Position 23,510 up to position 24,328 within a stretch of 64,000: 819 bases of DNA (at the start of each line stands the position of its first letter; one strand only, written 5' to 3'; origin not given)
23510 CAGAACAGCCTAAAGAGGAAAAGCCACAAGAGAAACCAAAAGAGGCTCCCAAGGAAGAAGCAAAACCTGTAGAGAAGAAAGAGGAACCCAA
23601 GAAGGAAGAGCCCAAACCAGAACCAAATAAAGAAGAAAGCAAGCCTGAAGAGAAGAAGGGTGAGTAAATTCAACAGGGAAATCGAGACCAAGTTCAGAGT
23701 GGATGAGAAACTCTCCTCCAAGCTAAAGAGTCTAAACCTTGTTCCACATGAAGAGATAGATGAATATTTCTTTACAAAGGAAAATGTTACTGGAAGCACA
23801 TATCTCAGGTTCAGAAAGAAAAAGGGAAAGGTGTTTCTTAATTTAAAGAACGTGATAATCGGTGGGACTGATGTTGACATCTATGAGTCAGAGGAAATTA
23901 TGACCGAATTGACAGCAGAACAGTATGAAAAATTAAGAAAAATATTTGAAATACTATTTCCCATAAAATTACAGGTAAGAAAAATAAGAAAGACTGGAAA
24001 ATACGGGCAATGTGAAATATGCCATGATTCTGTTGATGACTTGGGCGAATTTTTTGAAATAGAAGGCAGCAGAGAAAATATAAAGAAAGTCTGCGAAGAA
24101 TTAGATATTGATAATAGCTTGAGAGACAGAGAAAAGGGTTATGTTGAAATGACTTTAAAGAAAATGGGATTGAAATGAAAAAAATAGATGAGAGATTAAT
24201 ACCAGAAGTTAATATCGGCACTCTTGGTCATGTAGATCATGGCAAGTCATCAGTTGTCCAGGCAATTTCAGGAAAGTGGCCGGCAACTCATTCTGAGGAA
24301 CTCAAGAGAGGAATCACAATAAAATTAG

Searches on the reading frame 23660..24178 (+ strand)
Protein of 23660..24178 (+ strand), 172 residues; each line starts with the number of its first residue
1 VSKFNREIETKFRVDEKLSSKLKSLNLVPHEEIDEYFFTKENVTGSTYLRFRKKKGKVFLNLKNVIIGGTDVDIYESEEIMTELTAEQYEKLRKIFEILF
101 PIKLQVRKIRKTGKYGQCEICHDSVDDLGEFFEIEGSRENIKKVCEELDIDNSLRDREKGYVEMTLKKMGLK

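Call 56: search_protein_families(library=pfam, proteins=[window:23660-24178:+], max_evalue=0.001)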
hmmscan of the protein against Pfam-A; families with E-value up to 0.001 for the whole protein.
window:23660-24178:+ (172 aa): 1 family
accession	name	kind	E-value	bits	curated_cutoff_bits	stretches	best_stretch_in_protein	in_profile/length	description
PF01928.26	CYTH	-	2e-12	47.8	23.2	1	5-144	1-153/179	CYTH domain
